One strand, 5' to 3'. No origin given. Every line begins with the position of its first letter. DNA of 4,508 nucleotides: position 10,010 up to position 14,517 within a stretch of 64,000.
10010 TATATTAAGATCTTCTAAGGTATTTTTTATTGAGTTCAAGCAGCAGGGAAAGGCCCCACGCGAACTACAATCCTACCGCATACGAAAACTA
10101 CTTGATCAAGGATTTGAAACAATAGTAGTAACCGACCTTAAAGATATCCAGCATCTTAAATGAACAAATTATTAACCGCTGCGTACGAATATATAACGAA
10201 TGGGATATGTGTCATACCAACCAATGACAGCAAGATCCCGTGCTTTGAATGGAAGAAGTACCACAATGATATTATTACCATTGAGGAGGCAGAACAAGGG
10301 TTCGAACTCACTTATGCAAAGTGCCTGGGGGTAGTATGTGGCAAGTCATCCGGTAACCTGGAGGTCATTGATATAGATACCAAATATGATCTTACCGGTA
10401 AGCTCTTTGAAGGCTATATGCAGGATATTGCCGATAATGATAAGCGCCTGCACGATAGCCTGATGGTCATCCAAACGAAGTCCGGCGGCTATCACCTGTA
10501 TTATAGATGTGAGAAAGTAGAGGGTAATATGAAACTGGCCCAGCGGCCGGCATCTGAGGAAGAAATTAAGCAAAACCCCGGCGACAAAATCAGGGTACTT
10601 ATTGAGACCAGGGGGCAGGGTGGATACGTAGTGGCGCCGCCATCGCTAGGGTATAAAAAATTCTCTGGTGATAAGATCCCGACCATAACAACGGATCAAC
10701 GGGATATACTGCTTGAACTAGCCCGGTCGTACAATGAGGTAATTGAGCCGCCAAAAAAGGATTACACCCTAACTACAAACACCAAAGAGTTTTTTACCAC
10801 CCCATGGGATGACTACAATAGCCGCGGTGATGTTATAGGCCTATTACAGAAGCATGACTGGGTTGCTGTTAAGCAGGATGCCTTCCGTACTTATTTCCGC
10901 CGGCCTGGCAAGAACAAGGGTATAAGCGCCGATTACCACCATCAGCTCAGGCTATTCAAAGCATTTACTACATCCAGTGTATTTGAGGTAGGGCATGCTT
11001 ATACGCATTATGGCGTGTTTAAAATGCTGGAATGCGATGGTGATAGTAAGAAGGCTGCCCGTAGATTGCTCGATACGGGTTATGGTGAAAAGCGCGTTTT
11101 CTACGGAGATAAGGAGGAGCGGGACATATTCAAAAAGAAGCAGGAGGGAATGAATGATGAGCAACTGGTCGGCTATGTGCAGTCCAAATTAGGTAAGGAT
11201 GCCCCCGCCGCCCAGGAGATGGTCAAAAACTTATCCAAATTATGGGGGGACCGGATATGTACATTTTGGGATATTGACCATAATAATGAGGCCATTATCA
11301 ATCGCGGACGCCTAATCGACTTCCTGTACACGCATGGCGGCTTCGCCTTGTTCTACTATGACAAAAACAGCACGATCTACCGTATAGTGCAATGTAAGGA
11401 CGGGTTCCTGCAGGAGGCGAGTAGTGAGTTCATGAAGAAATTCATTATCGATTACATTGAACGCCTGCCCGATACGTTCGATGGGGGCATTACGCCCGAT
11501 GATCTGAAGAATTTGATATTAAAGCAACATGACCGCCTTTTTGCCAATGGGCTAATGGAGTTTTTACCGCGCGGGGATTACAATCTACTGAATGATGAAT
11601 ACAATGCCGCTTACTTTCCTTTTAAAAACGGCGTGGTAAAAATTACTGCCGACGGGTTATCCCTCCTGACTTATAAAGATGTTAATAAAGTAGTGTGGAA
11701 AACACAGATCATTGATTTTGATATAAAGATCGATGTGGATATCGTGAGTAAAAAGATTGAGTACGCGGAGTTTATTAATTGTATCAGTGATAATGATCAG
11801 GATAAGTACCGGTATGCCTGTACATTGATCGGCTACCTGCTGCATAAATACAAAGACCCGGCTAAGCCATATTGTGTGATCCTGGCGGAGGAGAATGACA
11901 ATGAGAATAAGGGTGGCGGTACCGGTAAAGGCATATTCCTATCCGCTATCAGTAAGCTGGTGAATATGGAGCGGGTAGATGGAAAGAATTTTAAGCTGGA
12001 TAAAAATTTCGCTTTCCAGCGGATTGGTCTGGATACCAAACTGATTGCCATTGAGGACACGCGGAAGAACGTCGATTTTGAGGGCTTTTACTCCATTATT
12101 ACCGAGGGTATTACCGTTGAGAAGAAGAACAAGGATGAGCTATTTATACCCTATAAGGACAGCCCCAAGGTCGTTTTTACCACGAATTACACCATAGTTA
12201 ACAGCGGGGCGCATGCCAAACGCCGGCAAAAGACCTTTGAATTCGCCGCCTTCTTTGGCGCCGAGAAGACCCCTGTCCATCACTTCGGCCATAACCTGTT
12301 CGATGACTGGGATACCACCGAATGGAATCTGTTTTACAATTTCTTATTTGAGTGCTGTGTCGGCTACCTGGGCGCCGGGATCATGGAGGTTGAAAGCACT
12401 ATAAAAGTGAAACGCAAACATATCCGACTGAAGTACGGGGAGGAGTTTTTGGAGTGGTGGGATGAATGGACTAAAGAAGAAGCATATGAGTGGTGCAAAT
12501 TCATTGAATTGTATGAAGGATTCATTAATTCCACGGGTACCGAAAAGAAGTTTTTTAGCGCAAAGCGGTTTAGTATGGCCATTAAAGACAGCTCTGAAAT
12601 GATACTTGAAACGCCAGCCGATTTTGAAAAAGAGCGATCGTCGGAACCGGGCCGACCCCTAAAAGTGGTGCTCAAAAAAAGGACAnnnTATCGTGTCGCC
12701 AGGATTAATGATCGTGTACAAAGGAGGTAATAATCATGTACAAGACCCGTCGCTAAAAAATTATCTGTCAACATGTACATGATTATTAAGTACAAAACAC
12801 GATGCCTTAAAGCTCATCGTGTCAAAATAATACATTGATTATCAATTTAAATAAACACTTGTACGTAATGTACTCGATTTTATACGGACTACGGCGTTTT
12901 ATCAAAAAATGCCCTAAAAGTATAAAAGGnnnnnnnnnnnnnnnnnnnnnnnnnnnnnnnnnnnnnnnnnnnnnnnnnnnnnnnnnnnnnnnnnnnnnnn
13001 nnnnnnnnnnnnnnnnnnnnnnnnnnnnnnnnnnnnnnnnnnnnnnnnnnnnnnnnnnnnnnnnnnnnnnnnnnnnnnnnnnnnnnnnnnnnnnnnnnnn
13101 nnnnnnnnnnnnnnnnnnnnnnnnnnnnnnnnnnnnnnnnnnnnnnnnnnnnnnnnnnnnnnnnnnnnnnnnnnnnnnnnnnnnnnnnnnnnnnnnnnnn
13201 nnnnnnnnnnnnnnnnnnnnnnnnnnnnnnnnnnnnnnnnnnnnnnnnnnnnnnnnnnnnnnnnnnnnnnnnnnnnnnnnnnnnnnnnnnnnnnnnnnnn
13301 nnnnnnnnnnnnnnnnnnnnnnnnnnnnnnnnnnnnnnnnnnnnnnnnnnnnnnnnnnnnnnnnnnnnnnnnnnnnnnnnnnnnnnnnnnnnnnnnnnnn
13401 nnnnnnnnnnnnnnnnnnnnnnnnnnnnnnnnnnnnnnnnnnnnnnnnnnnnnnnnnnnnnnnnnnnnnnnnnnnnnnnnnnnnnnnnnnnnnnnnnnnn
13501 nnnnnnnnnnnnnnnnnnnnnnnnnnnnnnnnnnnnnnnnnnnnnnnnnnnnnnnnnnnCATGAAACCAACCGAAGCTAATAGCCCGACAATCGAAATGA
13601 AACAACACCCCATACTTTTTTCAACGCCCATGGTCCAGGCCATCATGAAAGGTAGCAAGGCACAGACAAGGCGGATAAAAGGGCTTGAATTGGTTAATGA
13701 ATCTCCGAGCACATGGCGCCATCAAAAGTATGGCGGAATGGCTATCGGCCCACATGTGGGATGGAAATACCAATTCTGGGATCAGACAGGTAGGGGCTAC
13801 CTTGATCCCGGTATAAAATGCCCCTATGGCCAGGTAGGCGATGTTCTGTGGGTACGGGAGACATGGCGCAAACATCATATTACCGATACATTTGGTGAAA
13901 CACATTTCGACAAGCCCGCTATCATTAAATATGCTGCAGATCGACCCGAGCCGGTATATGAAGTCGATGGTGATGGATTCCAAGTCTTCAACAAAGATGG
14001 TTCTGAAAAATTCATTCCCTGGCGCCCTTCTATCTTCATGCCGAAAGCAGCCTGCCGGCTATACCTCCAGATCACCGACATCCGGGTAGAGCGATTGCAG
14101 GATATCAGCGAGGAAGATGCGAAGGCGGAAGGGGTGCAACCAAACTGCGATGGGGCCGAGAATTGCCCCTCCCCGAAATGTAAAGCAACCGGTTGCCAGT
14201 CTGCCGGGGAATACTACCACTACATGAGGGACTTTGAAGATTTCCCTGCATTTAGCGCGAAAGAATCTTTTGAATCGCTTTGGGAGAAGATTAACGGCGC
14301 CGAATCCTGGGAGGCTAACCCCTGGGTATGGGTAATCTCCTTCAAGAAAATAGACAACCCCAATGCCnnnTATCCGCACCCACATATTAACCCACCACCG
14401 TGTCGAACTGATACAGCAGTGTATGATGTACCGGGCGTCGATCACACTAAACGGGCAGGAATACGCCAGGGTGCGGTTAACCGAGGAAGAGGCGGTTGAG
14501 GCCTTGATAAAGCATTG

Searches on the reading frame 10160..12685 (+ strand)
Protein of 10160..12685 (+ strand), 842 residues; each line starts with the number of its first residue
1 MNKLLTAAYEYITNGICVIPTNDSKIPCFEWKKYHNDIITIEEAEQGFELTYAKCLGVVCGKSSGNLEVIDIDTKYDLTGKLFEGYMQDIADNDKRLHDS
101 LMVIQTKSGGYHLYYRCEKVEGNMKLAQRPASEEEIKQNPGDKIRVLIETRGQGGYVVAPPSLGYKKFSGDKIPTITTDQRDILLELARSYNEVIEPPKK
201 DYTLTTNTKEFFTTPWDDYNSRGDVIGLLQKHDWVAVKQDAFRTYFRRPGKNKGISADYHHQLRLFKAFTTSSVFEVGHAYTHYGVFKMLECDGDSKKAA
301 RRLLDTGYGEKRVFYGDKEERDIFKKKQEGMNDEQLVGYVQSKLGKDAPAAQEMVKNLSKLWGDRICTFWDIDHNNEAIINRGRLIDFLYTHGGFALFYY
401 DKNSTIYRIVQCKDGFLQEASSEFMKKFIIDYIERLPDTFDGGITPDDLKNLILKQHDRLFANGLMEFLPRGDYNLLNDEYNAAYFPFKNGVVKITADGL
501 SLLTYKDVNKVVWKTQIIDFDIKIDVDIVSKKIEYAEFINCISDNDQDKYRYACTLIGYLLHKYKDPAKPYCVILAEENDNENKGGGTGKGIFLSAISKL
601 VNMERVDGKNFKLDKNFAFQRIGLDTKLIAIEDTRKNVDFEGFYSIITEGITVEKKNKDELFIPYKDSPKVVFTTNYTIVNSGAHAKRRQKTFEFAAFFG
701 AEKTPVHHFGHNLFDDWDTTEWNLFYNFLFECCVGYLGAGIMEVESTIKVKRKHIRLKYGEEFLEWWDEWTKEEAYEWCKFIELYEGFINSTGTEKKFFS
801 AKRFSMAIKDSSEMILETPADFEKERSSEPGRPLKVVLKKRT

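Call 19: search_protein_families(library=phrogs, proteins=[window:10160-12685:+], max_evalue=0.001)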
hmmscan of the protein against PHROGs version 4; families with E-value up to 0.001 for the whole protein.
window:10160-12685:+ (842 aa): 3 families
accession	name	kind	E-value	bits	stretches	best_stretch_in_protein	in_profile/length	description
phrog_19930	-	DNA, RNA and nucleotide metabolism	2.5e-64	218.9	1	7-311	13-332/865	DNA polymerase/primase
phrog_28855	-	unknown function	4.8e-57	194.9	1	338-767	300-715/804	-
phrog_1156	-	DNA, RNA and nucleotide metabolism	2.9e-14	53.6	1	1-163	10-155/855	DNA primase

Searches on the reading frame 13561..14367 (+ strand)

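Call 19: search_protein_families(library=phrogs, proteins=[window:13561-14367:+], max_evalue=0.001)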
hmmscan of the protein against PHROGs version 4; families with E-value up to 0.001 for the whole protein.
window:13561-14367:+ (269 aa): 4 families
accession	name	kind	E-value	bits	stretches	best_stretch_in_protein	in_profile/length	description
phrog_874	-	unknown function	2.3e-70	238.2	1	7-266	59-259/277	-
phrog_18361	-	unknown function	1.6e-24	87.4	1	160-268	1-90/92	-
phrog_27495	-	unknown function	6.8e-17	62.8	1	12-106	4-96/186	-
phrog_28019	-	unknown function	9.6e-07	29.7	1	13-39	1-27/55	-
